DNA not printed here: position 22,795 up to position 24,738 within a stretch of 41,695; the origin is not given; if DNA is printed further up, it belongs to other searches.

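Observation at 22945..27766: Three consecutive cobalamin-type (class B) radical SAM enzymes inside a glycan island; two are equal-length tandem paralogs with TPR-like tails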

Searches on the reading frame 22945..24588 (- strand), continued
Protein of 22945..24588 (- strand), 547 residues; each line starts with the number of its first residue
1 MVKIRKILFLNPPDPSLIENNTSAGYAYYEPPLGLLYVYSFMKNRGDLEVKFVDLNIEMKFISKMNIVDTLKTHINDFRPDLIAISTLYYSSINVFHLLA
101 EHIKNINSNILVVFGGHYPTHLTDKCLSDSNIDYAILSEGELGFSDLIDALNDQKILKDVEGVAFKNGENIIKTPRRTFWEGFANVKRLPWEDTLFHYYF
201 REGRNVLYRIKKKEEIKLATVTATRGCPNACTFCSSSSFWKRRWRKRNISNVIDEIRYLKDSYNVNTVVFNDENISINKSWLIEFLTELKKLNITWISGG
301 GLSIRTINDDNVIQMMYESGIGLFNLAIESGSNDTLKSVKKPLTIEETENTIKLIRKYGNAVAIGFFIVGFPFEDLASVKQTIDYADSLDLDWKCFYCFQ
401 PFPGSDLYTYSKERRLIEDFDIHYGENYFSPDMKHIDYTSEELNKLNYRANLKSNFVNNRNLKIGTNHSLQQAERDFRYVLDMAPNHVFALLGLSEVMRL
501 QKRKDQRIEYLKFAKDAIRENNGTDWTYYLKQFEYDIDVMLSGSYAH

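Call 17: find_encoding_contigs(protein=P0044, flank=10000, max_places=2)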
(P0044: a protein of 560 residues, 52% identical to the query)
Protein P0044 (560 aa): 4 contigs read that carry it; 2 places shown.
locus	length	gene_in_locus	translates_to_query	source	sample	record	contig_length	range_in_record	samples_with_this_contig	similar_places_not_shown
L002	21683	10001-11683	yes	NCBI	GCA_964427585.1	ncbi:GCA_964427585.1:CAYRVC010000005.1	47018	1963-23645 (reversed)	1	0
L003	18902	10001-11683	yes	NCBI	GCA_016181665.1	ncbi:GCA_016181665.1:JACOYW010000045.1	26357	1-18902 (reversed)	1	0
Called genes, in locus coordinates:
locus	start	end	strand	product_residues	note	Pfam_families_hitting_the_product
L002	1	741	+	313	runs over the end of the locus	-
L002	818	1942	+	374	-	-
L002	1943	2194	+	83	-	-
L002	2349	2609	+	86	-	PF12728:HTH_17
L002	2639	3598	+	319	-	PF00106:adh_short (weak), PF01073:3Beta_HSD, PF01370:Epimerase, PF02719:Polysacc_synt_2, PF04321:RmlD_sub_bind (weak), PF05368:NmrA (weak), PF16363:GDP_Man_Dehyd, PF13460:NAD_binding_10, +1 more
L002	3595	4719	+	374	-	PF01041:DegT_DnrJ_EryC1, PF00155:Aminotran_1_2, PF00266:Aminotran_5, PF01053:Cys_Met_Meta_PP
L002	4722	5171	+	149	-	PF14478:DUF4430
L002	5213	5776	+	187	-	PF20221:DUF6580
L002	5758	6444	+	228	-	PF13489:Methyltransf_23, PF01209:Ubie_methyltran, PF03848:TehB, PF02353:CMAS, PF13847:Methyltransf_31, PF08241:Methyltransf_11, PF08242:Methyltransf_12, PF13649:Methyltransf_25, +1 more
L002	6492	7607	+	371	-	PF03102:NeuB, PF08666:SAF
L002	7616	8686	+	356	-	PF01041:DegT_DnrJ_EryC1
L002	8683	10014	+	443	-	PF02348:CTP_transf_3, PF02698:DUF218 (weak)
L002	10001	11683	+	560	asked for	PF02310:B12-binding, PF04055:Radical_SAM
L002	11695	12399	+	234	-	PF08889:WbqC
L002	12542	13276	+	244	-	PF00483:NTP_transferase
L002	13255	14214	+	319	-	PF00106:adh_short (faint), PF04321:RmlD_sub_bind, PF01073:3Beta_HSD, PF01370:Epimerase, PF02719:Polysacc_synt_2, PF16363:GDP_Man_Dehyd, PF07993:NAD_binding_4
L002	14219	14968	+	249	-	PF23023:Anti-Pycsar_Apyc1, PF00753:Lactamase_B (weak), PF12706:Lactamase_B_2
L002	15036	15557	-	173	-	PF00293:NUDIX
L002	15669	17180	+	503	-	PF03102:NeuB, PF07385:Lyx_isomer (faint), PF07883:Cupin_2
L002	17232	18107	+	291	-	PF01370:Epimerase, PF04321:RmlD_sub_bind, PF16363:GDP_Man_Dehyd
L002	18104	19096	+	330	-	PF13353:Fer4_12 (weak), PF04055:Radical_SAM, PF13186:SPASM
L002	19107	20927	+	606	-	PF02310:B12-binding, PF04055:Radical_SAM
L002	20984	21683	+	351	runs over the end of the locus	PF00535:Glycos_transf_2, PF10111:Glyco_tranf_2_2, PF13641:Glyco_tranf_2_3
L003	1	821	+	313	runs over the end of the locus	-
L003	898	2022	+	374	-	-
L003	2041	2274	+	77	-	-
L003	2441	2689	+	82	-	PF12728:HTH_17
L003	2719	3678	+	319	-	PF00106:adh_short (weak), PF01073:3Beta_HSD, PF01370:Epimerase, PF02719:Polysacc_synt_2, PF04321:RmlD_sub_bind (weak), PF05368:NmrA (weak), PF16363:GDP_Man_Dehyd, PF13460:NAD_binding_10, +1 more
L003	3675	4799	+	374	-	PF01041:DegT_DnrJ_EryC1, PF00155:Aminotran_1_2, PF00266:Aminotran_5, PF01053:Cys_Met_Meta_PP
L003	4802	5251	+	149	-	PF14478:DUF4430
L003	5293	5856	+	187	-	PF20221:DUF6580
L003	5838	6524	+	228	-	PF13489:Methyltransf_23, PF01209:Ubie_methyltran, PF03848:TehB, PF02353:CMAS, PF13847:Methyltransf_31, PF08241:Methyltransf_11, PF08242:Methyltransf_12, PF13649:Methyltransf_25, +1 more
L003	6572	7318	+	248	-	PF03102:NeuB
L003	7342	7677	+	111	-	PF08666:SAF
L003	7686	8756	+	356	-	PF01041:DegT_DnrJ_EryC1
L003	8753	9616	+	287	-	PF02348:CTP_transf_3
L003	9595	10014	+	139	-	-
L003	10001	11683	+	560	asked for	PF02310:B12-binding, PF04055:Radical_SAM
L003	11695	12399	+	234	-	PF08889:WbqC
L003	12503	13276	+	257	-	PF00483:NTP_transferase, PF12804:NTP_transf_3 (weak)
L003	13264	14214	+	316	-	PF00106:adh_short (faint), PF01073:3Beta_HSD, PF01370:Epimerase, PF02719:Polysacc_synt_2, PF04321:RmlD_sub_bind, PF16363:GDP_Man_Dehyd, PF07993:NAD_binding_4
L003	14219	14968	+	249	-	PF23023:Anti-Pycsar_Apyc1, PF00753:Lactamase_B (weak), PF12706:Lactamase_B_2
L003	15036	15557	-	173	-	PF00293:NUDIX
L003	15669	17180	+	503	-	PF03102:NeuB, PF07385:Lyx_isomer (faint), PF07883:Cupin_2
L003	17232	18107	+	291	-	PF01370:Epimerase, PF04321:RmlD_sub_bind, PF16363:GDP_Man_Dehyd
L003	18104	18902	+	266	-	PF04055:Radical_SAM, PF13353:Fer4_12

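Call 23: search_solved_structures(query=window:22945-24588:-, max_evalue=0.001)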
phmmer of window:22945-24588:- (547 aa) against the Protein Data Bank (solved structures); distinct sequences matched with E-value up to 0.001: 6.
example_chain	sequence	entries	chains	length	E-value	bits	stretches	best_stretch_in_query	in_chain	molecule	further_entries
9ccb_A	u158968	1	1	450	6e-16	61.4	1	221-409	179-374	Radical SAM core domain-containing protein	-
6fd2_B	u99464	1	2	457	5.2e-09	38.5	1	218-417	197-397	Putative apramycin biosynthetic oxidoreductase 4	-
4jc0_A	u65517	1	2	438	1.7e-08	36.8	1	206-394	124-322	Ribosomal protein S12 methylthiotransferase RimO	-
2qgq_A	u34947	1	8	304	7.3e-08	34.7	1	217-394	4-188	Protein TM_1862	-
5ul2_A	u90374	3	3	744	4e-06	28.9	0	324-391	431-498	OxsB protein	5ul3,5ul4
7kdx_A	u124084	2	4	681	8.3e-05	24.6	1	79-276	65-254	Methyltransferase TokK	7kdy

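Call 26: find_related_loci(query=A1, collection=genome_contigs, flank=10000)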
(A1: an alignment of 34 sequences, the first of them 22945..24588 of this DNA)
Query A1 (547 aa) in genome_contigs; peptide patterns used: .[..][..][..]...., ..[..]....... (x = any residue, [..] = any of these).
278 stretches matched a pattern; 14 encode a relative of the query (tblastn E <= 1e-3); 14 distinct loci.
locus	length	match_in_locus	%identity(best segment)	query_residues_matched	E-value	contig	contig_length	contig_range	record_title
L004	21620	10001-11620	56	1-538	0e+0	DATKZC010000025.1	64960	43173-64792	MAG TPA_asm: Candidatus Paceibacterota bacterium isolate SMAG_U14235 k141_3630917, whole genome shotgun sequence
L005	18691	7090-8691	56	4-538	0e+0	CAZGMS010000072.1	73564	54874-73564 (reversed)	MAG TPA_asm: uncultured Nitrospirales bacterium isolate binchicken_co169_220 genome assembly, contig: k99_633272, whole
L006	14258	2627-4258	56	1-541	0e+0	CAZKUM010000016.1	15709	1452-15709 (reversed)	MAG TPA_asm: uncultured Candidatus Saccharibacteria bacterium isolate binchicken_co266_246 genome assembly, contig: NODE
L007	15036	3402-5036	54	1-542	0e+0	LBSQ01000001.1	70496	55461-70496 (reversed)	MAG: Parcubacteria group bacterium GW2011_GWA2_37_10 US35_C0001, whole genome shotgun sequence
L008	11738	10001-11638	54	4-543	0e+0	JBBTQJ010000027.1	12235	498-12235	MAG: Patescibacteria group bacterium isolate H43-bin145_1 H43_bin145_1_000000000027, whole genome shotgun sequence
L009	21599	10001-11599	55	2-533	0e+0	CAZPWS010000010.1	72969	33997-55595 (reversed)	MAG TPA_asm: uncultured Fibrobacterota bacterium isolate binchicken_co286_161 genome assembly, contig: NODE_566_length_7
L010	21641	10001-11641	52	1-544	0e+0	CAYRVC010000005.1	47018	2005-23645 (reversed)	MAG TPA_asm: uncultured Candidatus Saccharibacteria bacterium isolate binchicken_co227_921 genome assembly, contig: NODE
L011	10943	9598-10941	56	1-445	5e-169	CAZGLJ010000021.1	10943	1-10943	MAG TPA_asm: uncultured Candidatus Saccharibacteria bacterium isolate SRP050083_co1_295 genome assembly, contig: NODE_28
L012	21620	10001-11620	54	1-537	0e+0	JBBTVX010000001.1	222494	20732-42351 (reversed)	MAG: Patescibacteria group bacterium isolate H43-bin088_1 H43_bin088_1_000000000001, whole genome shotgun sequence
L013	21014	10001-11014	25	25-417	1e-27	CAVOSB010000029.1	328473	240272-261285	MAG: uncultured Chloroflexia bacterium isolate MFD00032.bin.2.69 genome assembly, contig: contig_45551, whole genome sho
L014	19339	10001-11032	26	31-428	9e-25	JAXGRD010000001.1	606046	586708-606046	MAG: Anaerovoracaceae bacterium isolate AnMBR.bin341 bin341_1, whole genome shotgun sequence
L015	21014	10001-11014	25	25-417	5e-30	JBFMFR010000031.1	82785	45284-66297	MAG: Chloroflexota bacterium isolate MAG276 MAG276_31, whole genome shotgun sequence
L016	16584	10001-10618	24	209-422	9e-16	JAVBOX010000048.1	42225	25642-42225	MAG: Eubacteriales bacterium isolate EPI_MAG_00120 c_000001256360, whole genome shotgun sequence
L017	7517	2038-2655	25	221-431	3e-15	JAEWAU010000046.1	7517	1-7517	MAG: Bacillota bacterium isolate OH_PBB_220 k127_606665, whole genome shotgun sequence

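Call 28: list_cluster_members(proteins=[window:22945-24588:-, window:24612-26255:-, window:26351-27766:-, window:39406-41379:-, window:38291-39202:-, window:33056-34120:-, window:30072-31361:-, window:15198-18272:-, window:20971-22074:-, window:28722-30068:-])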
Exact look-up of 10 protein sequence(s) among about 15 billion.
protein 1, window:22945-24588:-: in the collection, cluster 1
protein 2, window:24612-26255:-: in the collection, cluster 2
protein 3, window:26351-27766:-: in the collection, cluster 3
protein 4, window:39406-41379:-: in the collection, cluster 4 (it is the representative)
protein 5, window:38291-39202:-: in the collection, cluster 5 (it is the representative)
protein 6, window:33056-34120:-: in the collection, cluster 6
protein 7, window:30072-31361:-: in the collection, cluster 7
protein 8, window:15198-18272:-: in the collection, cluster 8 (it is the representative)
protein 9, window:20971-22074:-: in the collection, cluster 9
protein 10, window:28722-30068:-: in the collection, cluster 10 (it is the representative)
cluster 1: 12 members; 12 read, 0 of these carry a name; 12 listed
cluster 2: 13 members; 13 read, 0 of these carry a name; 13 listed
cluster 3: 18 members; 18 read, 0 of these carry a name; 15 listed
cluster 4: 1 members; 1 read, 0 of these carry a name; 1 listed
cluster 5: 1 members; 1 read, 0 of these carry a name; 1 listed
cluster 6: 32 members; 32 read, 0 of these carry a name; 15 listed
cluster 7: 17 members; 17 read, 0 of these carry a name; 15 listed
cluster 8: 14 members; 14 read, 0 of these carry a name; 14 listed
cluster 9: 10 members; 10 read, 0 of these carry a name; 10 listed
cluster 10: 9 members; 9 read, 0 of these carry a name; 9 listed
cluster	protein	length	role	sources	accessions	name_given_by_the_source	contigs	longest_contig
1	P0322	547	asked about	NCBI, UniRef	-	-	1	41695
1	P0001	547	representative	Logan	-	-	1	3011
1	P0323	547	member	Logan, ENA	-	-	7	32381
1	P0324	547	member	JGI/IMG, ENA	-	-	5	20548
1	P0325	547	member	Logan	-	-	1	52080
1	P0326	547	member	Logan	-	-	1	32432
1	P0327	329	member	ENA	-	-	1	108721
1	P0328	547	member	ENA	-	-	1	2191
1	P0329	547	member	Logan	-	-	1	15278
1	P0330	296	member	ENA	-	-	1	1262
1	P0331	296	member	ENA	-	-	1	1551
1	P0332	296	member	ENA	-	-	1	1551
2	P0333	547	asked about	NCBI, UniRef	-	-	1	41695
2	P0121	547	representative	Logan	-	-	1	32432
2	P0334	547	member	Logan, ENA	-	-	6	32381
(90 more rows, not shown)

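Call 36: predict_structure(alignment_id=A1)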
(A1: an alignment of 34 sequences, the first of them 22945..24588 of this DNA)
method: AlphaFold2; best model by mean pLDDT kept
length: 547 residues; sequences in the alignment: 34
mean_pLDDT: 92.4   pTM: 0.90
mean pLDDT of the five models: 92.4, 92.3, 90.1, 89.6, 89.3
residues with pLDDT >= 90: 436; 70-90: 94; 50-70: 15; < 50: 2
segments of 3 or more residues with pLDDT < 50: none
pLDDT, mean of each block of 10 residues (from residue 1): 91 83 64 95 96 96 94 98 93 92 98 95 95 95 96 94 95 92 94 94 82 90 92 89 93 98 96 89 97 93 91 97 94 96 96 95 95 96 97 94 93 91 74 93 94 96 95 94 91 97 96 93 85 92 70
secondary structure, 60 per line:
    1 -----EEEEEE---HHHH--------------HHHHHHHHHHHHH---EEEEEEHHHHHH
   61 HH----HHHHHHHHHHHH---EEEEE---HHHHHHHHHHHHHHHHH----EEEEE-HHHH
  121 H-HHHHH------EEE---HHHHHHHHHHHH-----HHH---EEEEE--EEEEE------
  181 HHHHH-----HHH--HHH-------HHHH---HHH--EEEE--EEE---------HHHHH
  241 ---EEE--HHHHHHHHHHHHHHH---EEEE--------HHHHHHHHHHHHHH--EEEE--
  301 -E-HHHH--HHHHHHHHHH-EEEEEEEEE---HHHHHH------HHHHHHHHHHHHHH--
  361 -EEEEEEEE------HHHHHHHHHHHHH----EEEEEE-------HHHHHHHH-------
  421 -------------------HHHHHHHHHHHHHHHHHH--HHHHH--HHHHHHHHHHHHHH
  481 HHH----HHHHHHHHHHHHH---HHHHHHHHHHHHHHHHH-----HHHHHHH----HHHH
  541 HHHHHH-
elements in order: E6-11 H15-18 H33-45 E49-54 H55-62 H67-78 E82-86 H90-106 E111-115 H117-121 H123-127 E134-136 H140-151 E163-167 E170-174 H181-185 H206-209 E218-221 E224-226 H236-240 E244-246 H249-263 E267-270 H279-292 E295-298 H304-307 H310-319 E321-329 H333-338 H345-358 E362-369 H376-388 E393-398 H406-413 H440-457 H460-464 H467-483 H488-500 H504-520 H526-532 H537-546

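Call 39: fold_search(model_id=the predicted structure, library=pdb)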
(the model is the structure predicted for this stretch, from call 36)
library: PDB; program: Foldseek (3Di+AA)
matches with E <= 10: 1811; with E <= 0.001: 90
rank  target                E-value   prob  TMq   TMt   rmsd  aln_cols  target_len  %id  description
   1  6wte_A                6.7e-21  1.00  0.59  0.57   7.1       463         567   15  Structure of radical S-adenosylmethionine methyltransferase, TsrM, from Kitasatospora setae with cobalamin and [4Fe-4S (released 2020-12-23)
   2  5ul4                  1.2e-20  1.00  0.65  0.50  10.3       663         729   15  Structure of Cobalamin-dependent S-adenosylmethionine radical enzyme OxsB with aqua-cobalamin and S-adenosylmethionine b (released 2017-04-19)
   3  6wtf_B                1.8e-20  1.00  0.58  0.59   6.3       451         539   16  Structure of radical S-adenosylmethionine methyltransferase, TsrM, from Kitasatospora setae with tryptophan substrate  (released 2020-12-23)
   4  6wtf_A                2.9e-20  1.00  0.59  0.59   6.2       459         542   15  Structure of radical S-adenosylmethionine methyltransferase, TsrM, from Kitasatospora setae with tryptophan substrate  (released 2020-12-23)
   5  6wte_B                3.1e-20  1.00  0.60  0.61   6.3       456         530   15  Structure of radical S-adenosylmethionine methyltransferase, TsrM, from Kitasatospora setae with cobalamin and [4Fe-4S (released 2020-12-23)
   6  9ccb                  8.5e-20  1.00  0.56  0.72   9.6       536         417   18  X-ray crystal structure of methyl-coenzyme M reductase glutamine methylase (MgmA) from Methanothermobacter marburgensis  (released 2025-01-01)
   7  5ul3                  2.2e-19  1.00  0.65  0.50   9.5       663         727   15  Structure of Cobalamin-dependent S-adenosylmethionine radical enzyme OxsB with aqua-cobalamin bound (released 2017-04-19)
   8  7kdx_B                3.9e-19  1.00  0.60  0.51   9.4       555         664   16  Crystal structure of Streptomyces tokunonesis TokK with hydroxycobalamin, 5'-deoxyadenosine, and methionine (released 2022-01-12)
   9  9n1d                  4.9e-19  1.00  0.60  0.53   9.7       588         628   14  Crystal structure of CysS from Corallococcus sp. CA054B with 5'-deoxyadenosine and methionine bound (released 2026-01-28)
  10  6fd2_A                6.5e-19  1.00  0.63  0.74   6.8       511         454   16  Radical SAM 1,2-diol dehydratase AprD4 in complex with its substrate paromamine (released 2018-01-17)
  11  5ul2                  6.9e-19  1.00  0.64  0.50   9.8       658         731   14  Structure of Apo, SeMet-labeled Cobalamin-dependent S-adenosylmethionine radical enzyme OxsB (released 2017-04-19)
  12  7kdy_A                1.0e-18  1.00  0.61  0.51  10.6       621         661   16  Crystal structure of Streptomyces tokunonesis TokK with hydroxycobalamin, 5'-deoxyadenosine, methionine, and (2R)-pant (released 2022-01-12)
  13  6fd2_B                1.8e-18  1.00  0.64  0.76   6.7       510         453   16  Radical SAM 1,2-diol dehydratase AprD4 in complex with its substrate paromamine (released 2018-01-17)
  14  9n1b                  2.5e-18  1.00  0.59  0.53   8.5       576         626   15  Crystal structure of CysS from Corallococcus sp. CA054B with 5'-deoxyadenosine, methionine, and pantetheinylated 3-metho (released 2026-01-28)
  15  9n1c                  3.7e-18  1.00  0.58  0.52  10.0       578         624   15  Crystal structure of CysS from Corallococcus sp. CA054B with 5'-deoxyadenosine, methionine, and pantetheinylated 3-ethox (released 2026-01-28)
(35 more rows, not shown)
